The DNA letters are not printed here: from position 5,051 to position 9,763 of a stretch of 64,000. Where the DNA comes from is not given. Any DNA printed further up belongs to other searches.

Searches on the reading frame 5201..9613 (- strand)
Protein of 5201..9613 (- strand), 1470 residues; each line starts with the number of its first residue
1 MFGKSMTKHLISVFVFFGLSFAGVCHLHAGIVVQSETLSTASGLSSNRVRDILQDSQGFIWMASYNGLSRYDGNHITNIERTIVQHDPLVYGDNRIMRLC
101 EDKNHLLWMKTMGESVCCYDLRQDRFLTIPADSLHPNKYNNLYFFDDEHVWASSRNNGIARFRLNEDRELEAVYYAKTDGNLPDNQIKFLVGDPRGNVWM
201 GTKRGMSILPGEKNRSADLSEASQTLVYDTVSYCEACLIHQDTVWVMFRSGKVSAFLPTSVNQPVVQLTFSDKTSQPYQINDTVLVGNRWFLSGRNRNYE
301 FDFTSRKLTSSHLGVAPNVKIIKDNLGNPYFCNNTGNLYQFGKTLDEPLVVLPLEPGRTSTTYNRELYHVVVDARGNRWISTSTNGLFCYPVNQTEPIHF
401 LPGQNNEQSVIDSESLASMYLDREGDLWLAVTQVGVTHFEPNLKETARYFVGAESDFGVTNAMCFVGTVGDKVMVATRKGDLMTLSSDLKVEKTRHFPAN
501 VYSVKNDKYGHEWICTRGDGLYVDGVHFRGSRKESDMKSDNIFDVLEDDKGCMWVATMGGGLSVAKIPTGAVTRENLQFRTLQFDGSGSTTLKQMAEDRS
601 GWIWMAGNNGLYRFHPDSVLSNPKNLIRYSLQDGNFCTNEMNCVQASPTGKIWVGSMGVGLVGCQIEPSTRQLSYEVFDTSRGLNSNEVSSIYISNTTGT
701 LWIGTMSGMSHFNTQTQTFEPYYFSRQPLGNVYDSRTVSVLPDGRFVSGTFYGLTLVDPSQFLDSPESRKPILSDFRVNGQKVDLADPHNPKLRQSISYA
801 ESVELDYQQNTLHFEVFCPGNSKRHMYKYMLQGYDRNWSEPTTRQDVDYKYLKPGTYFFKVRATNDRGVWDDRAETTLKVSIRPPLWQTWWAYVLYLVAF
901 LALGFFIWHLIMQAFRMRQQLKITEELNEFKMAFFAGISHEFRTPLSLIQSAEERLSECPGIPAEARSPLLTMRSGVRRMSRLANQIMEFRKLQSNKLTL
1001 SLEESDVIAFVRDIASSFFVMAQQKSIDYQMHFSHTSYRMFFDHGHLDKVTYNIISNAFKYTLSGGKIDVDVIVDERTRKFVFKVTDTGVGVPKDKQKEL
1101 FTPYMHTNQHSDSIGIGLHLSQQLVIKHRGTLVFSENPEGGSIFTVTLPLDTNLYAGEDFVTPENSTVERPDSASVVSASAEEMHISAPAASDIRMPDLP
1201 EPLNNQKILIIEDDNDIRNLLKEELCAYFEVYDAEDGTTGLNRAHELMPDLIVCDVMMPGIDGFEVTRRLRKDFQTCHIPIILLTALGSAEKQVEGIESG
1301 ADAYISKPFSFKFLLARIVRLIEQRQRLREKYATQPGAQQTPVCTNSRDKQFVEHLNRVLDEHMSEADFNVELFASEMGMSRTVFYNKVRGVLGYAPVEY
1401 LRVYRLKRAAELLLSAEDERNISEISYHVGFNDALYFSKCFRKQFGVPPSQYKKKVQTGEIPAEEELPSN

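Call 90: search_protein_families(library=pfam, proteins=[window:5201-9613:-], max_evalue=0.0001)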
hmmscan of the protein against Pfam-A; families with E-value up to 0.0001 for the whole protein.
window:5201-9613:- (1470 aa): 8 families
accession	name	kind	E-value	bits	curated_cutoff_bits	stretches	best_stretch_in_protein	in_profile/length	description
PF07494.17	Reg_prop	-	1.2e-26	89.8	20.4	0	43-66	1-24/24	Two component regulator propeller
PF00072.30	Response_reg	-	1.7e-23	83.3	30.2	1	1208-1318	1-110/111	Response regulator receiver domain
PF02518.31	HATPase_c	-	7e-20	72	26.4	1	1045-1151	4-110/111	Histidine kinase-, DNA gyrase B-, and HSP90-like ATPase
PF12833.13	HTH_18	-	1.1e-19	70.9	33.6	1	1375-1454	2-79/80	Helix-turn-helix domain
PF07495.19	Y_Y_Y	-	6.2e-14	52.1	26.6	1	821-882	4-64/65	Y_Y_Y domain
PF00165.29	HTH_AraC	-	1.4e-10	41.5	26.6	1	1421-1452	10-40/42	Bacterial regulatory helix-turn-helix proteins, AraC family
PF00512.31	HisKA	-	7.1e-09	36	26.9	1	933-995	4-65/66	His Kinase A (phospho-acceptor) domain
PF08450.18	SGL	-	9.9e-08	32.3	26.3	0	100-204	8-105/246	SMP-30/Gluconolactonase/LRE-like region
